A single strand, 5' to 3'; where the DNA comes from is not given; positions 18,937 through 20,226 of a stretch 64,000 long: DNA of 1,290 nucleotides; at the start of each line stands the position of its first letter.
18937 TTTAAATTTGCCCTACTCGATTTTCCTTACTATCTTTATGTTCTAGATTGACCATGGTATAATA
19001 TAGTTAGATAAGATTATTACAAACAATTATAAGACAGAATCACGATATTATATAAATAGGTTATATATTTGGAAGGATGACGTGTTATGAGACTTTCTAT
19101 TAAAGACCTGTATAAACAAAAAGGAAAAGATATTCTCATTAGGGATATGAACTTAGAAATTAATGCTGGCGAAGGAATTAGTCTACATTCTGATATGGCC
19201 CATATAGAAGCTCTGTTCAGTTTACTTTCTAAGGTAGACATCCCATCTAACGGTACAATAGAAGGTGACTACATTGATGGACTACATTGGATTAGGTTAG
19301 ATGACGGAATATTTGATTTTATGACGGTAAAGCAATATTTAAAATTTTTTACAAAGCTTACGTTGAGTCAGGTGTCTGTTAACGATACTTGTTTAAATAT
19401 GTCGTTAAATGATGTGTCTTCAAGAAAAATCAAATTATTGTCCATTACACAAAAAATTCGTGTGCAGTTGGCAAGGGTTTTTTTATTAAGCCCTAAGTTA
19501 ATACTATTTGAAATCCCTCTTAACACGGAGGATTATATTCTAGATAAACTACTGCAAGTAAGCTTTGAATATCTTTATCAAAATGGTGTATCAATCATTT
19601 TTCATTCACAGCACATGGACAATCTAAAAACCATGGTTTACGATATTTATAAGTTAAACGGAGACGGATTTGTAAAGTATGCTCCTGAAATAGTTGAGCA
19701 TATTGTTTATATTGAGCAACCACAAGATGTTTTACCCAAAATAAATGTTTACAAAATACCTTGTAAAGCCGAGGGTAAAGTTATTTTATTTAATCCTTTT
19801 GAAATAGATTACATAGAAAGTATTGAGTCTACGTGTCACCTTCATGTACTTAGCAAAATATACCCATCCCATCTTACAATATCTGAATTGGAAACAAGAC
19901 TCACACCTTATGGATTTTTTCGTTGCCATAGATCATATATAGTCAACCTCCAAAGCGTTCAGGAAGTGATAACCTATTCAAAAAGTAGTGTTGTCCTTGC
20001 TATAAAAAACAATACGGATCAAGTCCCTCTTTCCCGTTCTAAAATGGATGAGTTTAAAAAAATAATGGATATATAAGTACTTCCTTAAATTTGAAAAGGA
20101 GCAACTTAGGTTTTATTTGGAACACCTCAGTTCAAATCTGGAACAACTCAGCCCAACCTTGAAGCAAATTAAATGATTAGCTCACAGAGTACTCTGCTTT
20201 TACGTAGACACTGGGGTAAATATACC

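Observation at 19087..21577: LytTR DNA-binding domain fused to a catalytically dead ABC-ATPase domain, next to an ATPase-less ABC-2 permease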

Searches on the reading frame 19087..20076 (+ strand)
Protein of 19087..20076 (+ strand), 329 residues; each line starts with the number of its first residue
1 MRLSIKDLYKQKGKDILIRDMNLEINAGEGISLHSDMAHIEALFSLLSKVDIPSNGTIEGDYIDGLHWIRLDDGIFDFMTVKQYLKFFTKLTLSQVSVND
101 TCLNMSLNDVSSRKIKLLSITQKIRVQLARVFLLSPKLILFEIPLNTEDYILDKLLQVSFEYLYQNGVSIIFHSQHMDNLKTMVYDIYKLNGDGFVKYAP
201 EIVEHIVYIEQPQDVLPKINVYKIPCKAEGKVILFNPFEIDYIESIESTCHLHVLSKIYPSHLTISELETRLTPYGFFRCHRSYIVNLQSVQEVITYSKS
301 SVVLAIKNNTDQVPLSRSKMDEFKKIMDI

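Call 3: search_protein_families(library=pfam, proteins=[window:19087-20076:+], max_evalue=1)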
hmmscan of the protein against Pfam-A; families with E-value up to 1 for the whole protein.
window:19087-20076:+ (329 aa): 3 families
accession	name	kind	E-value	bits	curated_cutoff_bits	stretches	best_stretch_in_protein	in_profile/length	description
PF04397.21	LytTR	-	2e-23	82.9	22.6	1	231-327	2-97/98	LytTr DNA-binding domain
PF00005.33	ABC_tran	-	0.00082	20.4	25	1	44-141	28-132/137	ABC transporter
PF14958.11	PAAT-like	-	0.1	12.6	27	0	109-133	83-107/141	ATPase PAAT-like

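Call 4: search_protein_families(library=ncbifam, proteins=[window:19087-20076:+], max_evalue=1)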
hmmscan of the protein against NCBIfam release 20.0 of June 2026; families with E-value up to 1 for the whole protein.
window:19087-20076:+ (329 aa): 68 families (the best 25 are shown)
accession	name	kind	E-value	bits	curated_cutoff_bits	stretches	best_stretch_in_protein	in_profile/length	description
NF008677.0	PRK11697.1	equivalog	4.1e-13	49.2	246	1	219-328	131-236/238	two-component system response regulator BtsR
TIGR01189.1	ccmA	equivalog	1.6e-11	44.3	131.6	1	3-175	1-185/198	heme ABC exporter ATP-binding protein CcmA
NF006987.0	PRK09452.1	equivalog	1.7e-08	33.6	482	1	4-178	19-209/378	spermidine/putrescine ABC transporter ATP-binding protein PotA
NF010061.0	PRK13538.1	equivalog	1.8e-08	34.1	195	1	3-178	6-195/211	cytochrome c biogenesis heme-transporting ATPase CcmA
NF043075.1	MMSYN1_0197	equivalog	5.6e-08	32.1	550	1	97-182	112-198/341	spermidine/putrescine ABC transporter ATP-binding protein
NF010684.1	PRK14084.1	equivalog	6.9e-08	32.5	375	1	222-327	148-252/254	response regulator transcription factor LytR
TIGR01187.1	potA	subfamily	1.7e-07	30.7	355.6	1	77-183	55-167/325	polyamine ABC transporter ATP-binding protein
NF008621.0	PRK11607.1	equivalog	2.5e-07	29.8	613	1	4-205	21-240/377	putrescine ABC transporter ATP-binding subunit PotG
TIGR03740.1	galliderm_ABC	subfamily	6.9e-07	29.2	309.75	1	6-201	4-207/223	lantibiotic protection ABC transporter ATP-binding subunit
NF008513.0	PRK11432.1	equivalog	2.7e-06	26.5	496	1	5-152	9-171/351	ferric ABC transporter ATP-binding protein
TIGR03771.1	anch_rpt_ABC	equivalog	1.3e-05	25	268.8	1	97-192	93-188/223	anchored repeat-type ABC transporter ATP-binding subunit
TIGR04406.1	LPS_export_lptB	equivalog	1.4e-05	24.5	240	1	65-177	77-195/239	LPS export ABC transporter ATP-binding protein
NF011692.0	PRK15112.1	equivalog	4.1e-05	23.3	452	1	108-187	141-221/269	putrescine export ABC transporter ATP-binding protein SapF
NF007908.0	PRK10619.1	equivalog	6.9e-05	22.2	466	1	2-119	5-122/257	histidine ABC transporter ATP-binding protein HisP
NF008233.0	PRK11000.1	equivalog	9.3e-05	21.4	568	1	95-166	111-182/369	maltose/maltodextrin ABC transporter ATP-binding protein MalK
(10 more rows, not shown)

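Call 5: find_homologous_proteins(query=window:19087-20076:+)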
Query window:19087-20076:+ (329 aa): 948 proteins with E <= 0.001 among 2310 candidates; the best 120 are listed.
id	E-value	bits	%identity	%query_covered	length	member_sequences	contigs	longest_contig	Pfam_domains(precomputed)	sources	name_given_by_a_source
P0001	1.2e-212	723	100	100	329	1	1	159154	PF04397.22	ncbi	-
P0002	3.2e-49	186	34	99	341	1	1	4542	PF00005.34,PF04397.22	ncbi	-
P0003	2.7e-48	183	32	99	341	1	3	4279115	PF00005.34,PF04397.22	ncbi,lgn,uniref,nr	ncbi:ABC transporter ATP-binding protein [Bacillus sp. UMB0899]|uniref:LytTR family transcriptional 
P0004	9.6e-48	181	33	99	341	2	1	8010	PF00005.34,PF04397.22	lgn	-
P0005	1.1e-47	181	32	99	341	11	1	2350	PF00005.34,PF04397.22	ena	-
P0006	3.1e-47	179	34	99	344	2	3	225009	PF00005.34,PF04397.22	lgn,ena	-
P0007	4.3e-47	179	33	97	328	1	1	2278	PF04397.22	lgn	-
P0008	4.3e-47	179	32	99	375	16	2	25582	PF00005.34,PF04397.22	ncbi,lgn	ncbi:ABC-2 type transport system ATP-binding protein [Cytobacillus horneckiae]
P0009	4.8e-47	179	31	99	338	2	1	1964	PF00005.34,PF04397.22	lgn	-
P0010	1.0e-46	178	32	99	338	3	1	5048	PF00005.34,PF04397.22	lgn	-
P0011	1.3e-46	177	34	99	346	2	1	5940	PF00005.34,PF04397.22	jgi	jgi:ABC-2 type transport system ATP-binding protein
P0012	2.0e-46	177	31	99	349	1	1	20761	PF00005.34,PF04397.22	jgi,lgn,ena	-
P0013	2.5e-46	176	34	99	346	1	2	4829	PF00005.34,PF04397.22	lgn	-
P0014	2.5e-46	176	33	99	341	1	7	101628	PF00005.34,PF04397.22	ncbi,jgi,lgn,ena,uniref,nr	ncbi:LytTR family transcriptional regulator DNA-binding domain-containing protein [Bacillus sp. J37]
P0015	2.7e-46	176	33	99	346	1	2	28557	PF00005.34,PF04397.22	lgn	-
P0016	2.9e-46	176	33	99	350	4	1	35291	PF00005.34,PF04397.22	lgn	-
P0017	3.3e-46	176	32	99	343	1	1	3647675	PF00005.34,PF04397.22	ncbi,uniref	ncbi:LytTR family transcriptional regulator DNA-binding domain-containing protein [Bacillus sp. FJAT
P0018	3.7e-46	176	34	99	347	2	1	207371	PF00005.34,PF04397.22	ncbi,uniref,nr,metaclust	ncbi:LytTR family transcriptional regulator DNA-binding domain-containing protein [Ornithinibacillus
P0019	3.9e-46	176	35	99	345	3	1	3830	PF00005.34,PF04397.22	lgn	-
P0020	4.2e-46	176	32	99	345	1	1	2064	PF00005.34,PF04397.22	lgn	-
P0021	6.9e-46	175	32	99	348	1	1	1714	PF00005.34,PF04397.22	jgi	-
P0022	1.6e-45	174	32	99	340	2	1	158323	PF00005.34,PF04397.22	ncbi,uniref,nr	ncbi:LytTR family transcriptional regulator DNA-binding domain-containing protein [Bacillus sp. REN1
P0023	2.6e-45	173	34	99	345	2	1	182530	PF00005.34,PF04397.22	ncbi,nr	ncbi:ATP-binding cassette domain-containing protein [Virgibacillus dakarensis]|nr:ATP-binding casset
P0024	3.1e-45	173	32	100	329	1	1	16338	PF00005.34,PF04397.22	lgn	-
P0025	7.4e-45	172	32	99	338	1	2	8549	PF00005.34,PF04397.22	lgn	-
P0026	8.6e-45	171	32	99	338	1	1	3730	PF00005.34,PF04397.22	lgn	-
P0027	1.5e-44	171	34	94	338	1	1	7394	PF00005.34,PF04397.22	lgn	-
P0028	1.6e-44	170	32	99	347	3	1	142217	PF00005.34,PF04397.22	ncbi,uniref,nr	ncbi:LytTR family transcriptional regulator DNA-binding domain-containing protein [Ornithinibacillus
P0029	1.7e-44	170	33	100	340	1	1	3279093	PF00005.34,PF04397.22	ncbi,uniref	ncbi:LytTR family transcriptional regulator DNA-binding domain-containing protein [Sporosarcina sp. 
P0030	2.8e-44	170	32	99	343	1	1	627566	PF00005.34,PF04397.22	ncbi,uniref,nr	ncbi:LytTR family transcriptional regulator DNA-binding domain-containing protein [Jeotgalibacillus 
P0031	3.8e-44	169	33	99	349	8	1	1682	PF00005.34,PF04397.22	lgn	-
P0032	3.8e-44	169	31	100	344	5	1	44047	PF00005.34,PF04397.22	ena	-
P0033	4.0e-44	169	33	99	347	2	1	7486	PF00005.34,PF04397.22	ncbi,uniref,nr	ncbi:LytTR family transcriptional regulator DNA-binding domain-containing protein [Ornithinibacillus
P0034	6.3e-44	168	32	99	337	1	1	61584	PF00005.34,PF04397.22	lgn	-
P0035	7.7e-44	168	31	99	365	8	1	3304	PF00005.34,PF04397.22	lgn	-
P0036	1.1e-43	168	32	100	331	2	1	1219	PF00005.34,PF04397.22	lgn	-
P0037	1.4e-43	167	32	100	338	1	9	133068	PF00005.34,PF04397.22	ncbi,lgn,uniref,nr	ncbi:LytTR family transcriptional regulator DNA-binding domain-containing protein [Sporosarcina kore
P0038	1.4e-43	167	32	99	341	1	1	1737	PF00005.34,PF04397.22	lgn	-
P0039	1.8e-43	167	33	99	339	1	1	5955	PF00005.34,PF04397.22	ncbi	-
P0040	1.9e-43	167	32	94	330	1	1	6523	PF00005.34,PF04397.22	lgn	-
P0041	2.0e-43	167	33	99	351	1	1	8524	PF00005.34,PF04397.22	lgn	-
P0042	2.0e-43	167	31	98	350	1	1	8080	PF00005.34,PF04397.22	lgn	-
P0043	2.8e-43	166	32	100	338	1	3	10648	PF00005.34,PF04397.22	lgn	-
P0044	2.8e-43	166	34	100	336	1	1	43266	PF00005.34,PF04397.22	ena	-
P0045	2.8e-43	166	32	100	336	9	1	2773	PF04397.22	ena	-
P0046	2.9e-43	166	34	100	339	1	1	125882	PF00005.34,PF04397.22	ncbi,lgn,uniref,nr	ncbi:LytTR family transcriptional regulator DNA-binding domain-containing protein [Sporosarcina limi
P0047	3.9e-43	166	32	94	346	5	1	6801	PF00005.34,PF04397.22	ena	-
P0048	4.5e-43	166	31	99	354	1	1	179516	PF00005.34,PF04397.22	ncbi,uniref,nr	ncbi:ABC-2 type transport system ATP-binding protein [Cytobacillus eiseniae]|uniref:ABC-2 type trans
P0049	5.0e-43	165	32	99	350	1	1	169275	PF00005.34,PF04397.22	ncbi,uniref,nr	ncbi:LytTR family transcriptional regulator DNA-binding domain-containing protein [Metabacillus mali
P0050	5.1e-43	165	33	92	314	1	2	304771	PF00005.34,PF04397.22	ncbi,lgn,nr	ncbi:TPA: LytTR family transcriptional regulator DNA-binding domain-containing protein [Clostridium 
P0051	5.5e-43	165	33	100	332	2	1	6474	PF00005.34,PF04397.22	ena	-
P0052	6.1e-43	165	30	99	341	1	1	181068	PF00005.34,PF04397.22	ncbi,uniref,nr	ncbi:ATP-binding cassette domain-containing protein [Oceanobacillus piezotolerans]|uniref:ATP-bindin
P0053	6.3e-43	165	32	100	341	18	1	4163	PF00005.34,PF04397.22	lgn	-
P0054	6.5e-43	165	33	99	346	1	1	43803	PF00005.34,PF04397.22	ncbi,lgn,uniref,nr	ncbi:LytTR family transcriptional regulator DNA-binding domain-containing protein [Ornithinibacillus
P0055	6.7e-43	165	33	94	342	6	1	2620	PF00005.34,PF04397.22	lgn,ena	-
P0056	6.8e-43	165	35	93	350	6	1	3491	PF00005.34,PF04397.22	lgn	-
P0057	7.6e-43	165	34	100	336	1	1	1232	PF00005.34,PF04397.22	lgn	-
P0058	9.8e-43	165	29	99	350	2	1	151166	PF00005.34,PF04397.22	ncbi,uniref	ncbi:LytTR family transcriptional regulator DNA-binding domain-containing protein [Cytobacillus pseu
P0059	1.0e-42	165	32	100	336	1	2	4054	PF00005.34,PF04397.22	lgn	-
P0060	1.0e-42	164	30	100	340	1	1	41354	PF00005.34,PF04397.22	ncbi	ncbi:LytTR family transcriptional regulator DNA-binding domain-containing protein [Sporosarcina sp. 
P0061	1.4e-42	164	31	100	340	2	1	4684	PF00005.34,PF04397.22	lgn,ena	-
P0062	1.8e-42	164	31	100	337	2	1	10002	PF00005.34,PF04397.22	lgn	-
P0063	2.3e-42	163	33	99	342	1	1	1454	PF00005.34,PF04397.22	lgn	-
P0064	2.4e-42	163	31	99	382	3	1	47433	PF00005.34,PF04397.22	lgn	-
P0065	2.4e-42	163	29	99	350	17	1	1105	PF00005.34,PF04397.22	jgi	jgi:ABC-2 type transport system ATP-binding protein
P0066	2.6e-42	163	31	99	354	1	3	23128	PF00005.34,PF04397.22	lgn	-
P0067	2.6e-42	163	33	93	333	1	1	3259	PF00005.34,PF04397.22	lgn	-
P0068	2.7e-42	163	32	94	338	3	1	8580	PF00005.34,PF04397.22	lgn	-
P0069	2.8e-42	163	33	99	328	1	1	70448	PF04397.22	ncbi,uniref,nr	ncbi:LytTR family transcriptional regulator DNA-binding domain-containing protein [Exiguobacterium s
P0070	2.8e-42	163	33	95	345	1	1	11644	PF00005.34,PF04397.22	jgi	jgi:ABC-2 type transport system ATP-binding protein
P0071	2.9e-42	163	33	100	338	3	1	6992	PF00005.34,PF04397.22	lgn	-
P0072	3.0e-42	163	31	100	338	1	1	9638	PF00005.34,PF04397.22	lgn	-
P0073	3.0e-42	163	32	94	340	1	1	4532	PF00005.34,PF04397.22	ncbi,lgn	-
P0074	3.3e-42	163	35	86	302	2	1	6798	PF00005.34,PF04397.22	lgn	-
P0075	3.3e-42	163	34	100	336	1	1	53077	PF00005.34,PF04397.22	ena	-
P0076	3.8e-42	163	34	100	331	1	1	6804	PF00005.34,PF04397.22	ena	-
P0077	4.3e-42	162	31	99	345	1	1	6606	PF00005.34,PF04397.22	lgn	-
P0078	4.8e-42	162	30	100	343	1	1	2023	PF00005.34,PF04397.22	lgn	-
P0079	4.9e-42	162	35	94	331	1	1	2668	PF00005.34,PF04397.22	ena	-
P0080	5.0e-42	162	30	99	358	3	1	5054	PF00005.34,PF04397.22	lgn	-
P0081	5.1e-42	162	35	94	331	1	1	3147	PF00005.34,PF04397.22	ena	-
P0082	5.3e-42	162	32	99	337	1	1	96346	PF00005.34,PF04397.22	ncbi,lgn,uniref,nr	ncbi:LytTR family transcriptional regulator DNA-binding domain-containing protein [Clostridium sp. C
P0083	5.7e-42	162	34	99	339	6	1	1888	PF00005.34,PF04397.22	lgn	-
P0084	6.0e-42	162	33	99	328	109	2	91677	PF00005.34,PF04397.22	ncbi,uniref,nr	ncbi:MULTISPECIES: LytTR family transcriptional regulator DNA-binding domain-containing protein [unc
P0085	6.1e-42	162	29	99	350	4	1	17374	PF00005.34,PF04397.22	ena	-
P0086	6.5e-42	162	33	95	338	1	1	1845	PF00005.34,PF04397.22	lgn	-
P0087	6.9e-42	162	30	99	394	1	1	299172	PF00005.34,PF04397.22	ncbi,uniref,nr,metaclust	ncbi:LytTR family transcriptional regulator DNA-binding domain-containing protein [Paenibacillus sp.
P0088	7.1e-42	162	33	95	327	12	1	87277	PF04397.22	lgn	-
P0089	7.2e-42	162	32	100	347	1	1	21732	PF00005.34,PF04397.22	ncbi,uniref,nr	ncbi:LytTR family transcriptional regulator DNA-binding domain-containing protein [Planococcus sp. C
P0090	7.4e-42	162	32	100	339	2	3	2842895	PF00005.34,PF04397.22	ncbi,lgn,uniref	ncbi:LytTR family transcriptional regulator DNA-binding domain-containing protein [Sporosarcina sp. 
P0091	8.0e-42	162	31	100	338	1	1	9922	PF00005.34,PF04397.22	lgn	-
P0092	8.1e-42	162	34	97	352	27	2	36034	PF00005.34,PF04397.22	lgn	-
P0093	8.3e-42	161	33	95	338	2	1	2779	PF00005.34,PF04397.22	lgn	-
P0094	8.9e-42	161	31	100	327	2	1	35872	PF00005.34,PF04397.22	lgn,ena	-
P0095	9.1e-42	161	32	100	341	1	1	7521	PF00005.34,PF04397.22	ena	-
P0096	9.3e-42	161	31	99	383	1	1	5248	PF00005.34,PF04397.22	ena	-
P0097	9.7e-42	161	33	99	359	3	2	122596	PF00005.34,PF04397.22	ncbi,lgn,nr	ncbi:transcriptional regulator [Heyndrickxia sporothermodurans]|nr:transcriptional regulator [Heyndr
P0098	1.1e-41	161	34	95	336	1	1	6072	PF00005.34,PF04397.22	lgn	-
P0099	1.1e-41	161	31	100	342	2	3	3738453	PF00005.34,PF04397.22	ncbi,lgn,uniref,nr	ncbi:LytTR family transcriptional regulator DNA-binding domain-containing protein [Siminovitchia for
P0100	1.1e-41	161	32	100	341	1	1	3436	PF00005.34,PF04397.22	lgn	-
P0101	1.2e-41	161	32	100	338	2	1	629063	PF00005.34,PF04397.22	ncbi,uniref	ncbi:LytTR family transcriptional regulator DNA-binding domain-containing protein [Sporosarcina sp. 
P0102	1.2e-41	161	30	100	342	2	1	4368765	PF00005.34,PF04397.22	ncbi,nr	ncbi:ABC transporter ATP-binding protein [Bacillus freudenreichii]|nr:ABC transporter ATP-binding pr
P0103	1.4e-41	161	31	99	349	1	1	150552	PF00005.34,PF04397.22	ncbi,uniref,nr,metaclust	ncbi:LytTR family transcriptional regulator DNA-binding domain-containing protein [Paucisalibacillus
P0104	1.5e-41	161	33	99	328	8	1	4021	PF00005.34,PF04397.22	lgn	-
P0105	1.5e-41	161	32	94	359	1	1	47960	PF00005.34,PF04397.22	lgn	-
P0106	1.5e-41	161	32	100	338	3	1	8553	PF00005.34,PF04397.22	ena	-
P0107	1.6e-41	161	30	99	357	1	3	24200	PF00005.34,PF04397.22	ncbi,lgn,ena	-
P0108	1.6e-41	161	33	100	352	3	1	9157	PF00005.34,PF04397.22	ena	-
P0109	1.6e-41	161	32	100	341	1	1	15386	PF00005.34,PF04397.22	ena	-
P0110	1.6e-41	161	29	99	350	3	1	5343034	PF00005.34,PF04397.22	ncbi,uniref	ncbi:LytTR family transcriptional regulator DNA-binding domain-containing protein [Cytobacillus sp. 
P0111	1.7e-41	160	32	100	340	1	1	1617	PF00005.34,PF04397.22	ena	-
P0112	1.7e-41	160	31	100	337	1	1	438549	PF00005.34,PF04397.22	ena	-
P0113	1.7e-41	160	33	100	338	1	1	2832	PF00005.34,PF04397.22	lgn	-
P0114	1.7e-41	160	31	99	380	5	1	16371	PF00005.34,PF04397.22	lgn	-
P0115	2.0e-41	160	30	99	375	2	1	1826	PF00005.34,PF04397.22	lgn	-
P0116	2.2e-41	160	31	99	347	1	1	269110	PF00005.34,PF04397.22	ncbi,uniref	ncbi:LytTR family transcriptional regulator DNA-binding domain-containing protein [Virgibacillus sp.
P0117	2.2e-41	160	33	100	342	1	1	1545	PF00005.34,PF04397.22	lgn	-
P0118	2.3e-41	160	33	100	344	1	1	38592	PF00005.34,PF04397.22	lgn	-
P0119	2.4e-41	160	32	100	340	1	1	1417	PF00005.34,PF04397.22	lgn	-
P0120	2.4e-41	160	30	99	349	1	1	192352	PF00005.34,PF04397.22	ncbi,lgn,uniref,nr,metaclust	ncbi:LytTR family transcriptional regulator DNA-binding domain-containing protein [Salsuginibacillus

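Call 7: find_encoding_contigs(protein=P0001, flank=6000, max_places=3)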
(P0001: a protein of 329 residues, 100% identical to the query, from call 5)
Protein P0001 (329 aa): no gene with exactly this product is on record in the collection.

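Call 8: find_encoding_contigs(protein=P0082, flank=6000, max_places=3)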
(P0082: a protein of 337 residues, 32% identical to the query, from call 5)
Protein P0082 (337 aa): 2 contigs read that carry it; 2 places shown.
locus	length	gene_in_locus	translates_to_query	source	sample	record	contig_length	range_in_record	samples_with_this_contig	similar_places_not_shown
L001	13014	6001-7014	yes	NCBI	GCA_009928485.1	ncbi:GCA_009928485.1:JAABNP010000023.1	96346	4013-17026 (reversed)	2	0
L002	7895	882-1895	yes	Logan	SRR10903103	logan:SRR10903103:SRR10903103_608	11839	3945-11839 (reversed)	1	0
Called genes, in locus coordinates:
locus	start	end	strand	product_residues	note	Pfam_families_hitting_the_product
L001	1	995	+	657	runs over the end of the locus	PF02743:dCache_1, PF17203:sCache_3_2 (faint), PF22309:HK-GC-Chemotax_sensor (faint), PF22673:MCP-like_PDC_1 (faint), PF00672:HAMP, PF00015:MCPsignal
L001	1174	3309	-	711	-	PF03030:H_PPase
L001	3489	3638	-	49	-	-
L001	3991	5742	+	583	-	PF00563:EAL, PF00571:CBS (weak), PF00990:GGDEF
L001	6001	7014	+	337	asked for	PF00005:ABC_tran, PF04397:LytTR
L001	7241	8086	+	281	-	PF00005:ABC_tran, PF13304:AAA_21, PF13732:DrrA1-3_C (faint)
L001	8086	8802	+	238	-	PF01061:ABC2_membrane, PF12698:ABC2_membrane_3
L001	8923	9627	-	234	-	PF00005:ABC_tran, PF13304:AAA_21 (faint)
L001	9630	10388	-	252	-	PF13476:AAA_23 (weak), PF00005:ABC_tran, PF13304:AAA_21 (faint), PF12399:BCA_ABC_TP_C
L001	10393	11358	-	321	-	PF02653:BPD_transp_2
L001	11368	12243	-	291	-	PF02653:BPD_transp_2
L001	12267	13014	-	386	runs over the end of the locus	PF13458:Peripla_BP_6, PF13433:Peripla_BP_5, PF01094:ANF_receptor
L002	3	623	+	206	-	?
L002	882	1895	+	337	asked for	PF00005:ABC_tran, PF04397:LytTR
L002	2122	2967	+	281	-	PF00005:ABC_tran, PF13304:AAA_21, PF13732:DrrA1-3_C (faint)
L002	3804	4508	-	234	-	PF00005:ABC_tran, PF13304:AAA_21 (faint)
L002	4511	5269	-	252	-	PF13476:AAA_23 (weak), PF00005:ABC_tran, PF13304:AAA_21 (faint), PF12399:BCA_ABC_TP_C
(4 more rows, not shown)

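Call 9: find_encoding_contigs(protein=P0003, flank=6000, max_places=3)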
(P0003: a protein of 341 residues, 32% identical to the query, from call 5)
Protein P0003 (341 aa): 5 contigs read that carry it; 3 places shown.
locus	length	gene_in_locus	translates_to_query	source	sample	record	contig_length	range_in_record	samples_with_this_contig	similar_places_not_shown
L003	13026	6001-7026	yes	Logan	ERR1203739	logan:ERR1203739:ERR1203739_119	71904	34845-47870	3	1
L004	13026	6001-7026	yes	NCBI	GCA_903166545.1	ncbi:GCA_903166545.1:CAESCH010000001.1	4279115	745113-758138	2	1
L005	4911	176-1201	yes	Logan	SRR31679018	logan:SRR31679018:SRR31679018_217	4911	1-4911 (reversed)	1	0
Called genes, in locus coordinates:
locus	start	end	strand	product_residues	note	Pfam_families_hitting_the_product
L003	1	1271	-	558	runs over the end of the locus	PF00749:tRNA-synt_1c, PF03950:tRNA-synt_1c_C, PF20974:tRNA-synt_1c_C2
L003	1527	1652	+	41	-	-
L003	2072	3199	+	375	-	PF13377:Peripla_BP_3 (faint), PF13407:Peripla_BP_4, PF00532:Peripla_BP_1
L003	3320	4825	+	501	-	PF02463:SMC_N (faint), PF03193:RsgA_GTPase (faint), PF00005:ABC_tran, PF13401:AAA_22 (faint), PF13238:AAA_18 (faint), PF13304:AAA_21 (faint), PF00005:ABC_tran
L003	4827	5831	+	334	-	PF02653:BPD_transp_2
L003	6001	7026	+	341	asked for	PF00005:ABC_tran, PF04397:LytTR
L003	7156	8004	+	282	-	PF00005:ABC_tran, PF13304:AAA_21, PF13732:DrrA1-3_C (faint)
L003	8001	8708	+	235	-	PF01061:ABC2_membrane, PF12698:ABC2_membrane_3, PF12679:ABC2_membrane_2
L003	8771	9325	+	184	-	PF14595:Thioredoxin_9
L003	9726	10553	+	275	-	PF10613:Lig_chan-Glu_bd (weak), PF00497:SBP_bac_3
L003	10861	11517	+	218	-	PF00528:BPD_transp_1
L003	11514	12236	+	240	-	PF02463:SMC_N, PF09818:ABC_ATPase (faint), PF00005:ABC_tran, PF13175:AAA_15 (faint), PF13401:AAA_22 (weak), PF13304:AAA_21 (weak)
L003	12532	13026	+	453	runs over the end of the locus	PF00696:AA_kinase, PF01842:ACT (faint), PF13840:ACT_7 (weak), PF22468:ACT_9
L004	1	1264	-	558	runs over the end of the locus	PF00749:tRNA-synt_1c, PF03950:tRNA-synt_1c_C, PF20974:tRNA-synt_1c_C2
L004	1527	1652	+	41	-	-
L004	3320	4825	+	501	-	PF02463:SMC_N (faint), PF03193:RsgA_GTPase (faint), PF00005:ABC_tran, PF13401:AAA_22 (faint), PF13238:AAA_18 (faint), PF13304:AAA_21 (faint), PF00005:ABC_tran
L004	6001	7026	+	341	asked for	PF00005:ABC_tran, PF04397:LytTR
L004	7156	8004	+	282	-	PF00005:ABC_tran, PF13304:AAA_21, PF13732:DrrA1-3_C (faint)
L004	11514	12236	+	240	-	PF02463:SMC_N, PF09818:ABC_ATPase (faint), PF00005:ABC_tran, PF13175:AAA_15 (faint), PF13401:AAA_22 (weak), PF13304:AAA_21 (weak)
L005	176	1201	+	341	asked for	PF00005:ABC_tran, PF04397:LytTR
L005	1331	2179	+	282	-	PF00005:ABC_tran, PF13304:AAA_21, PF13732:DrrA1-3_C (faint)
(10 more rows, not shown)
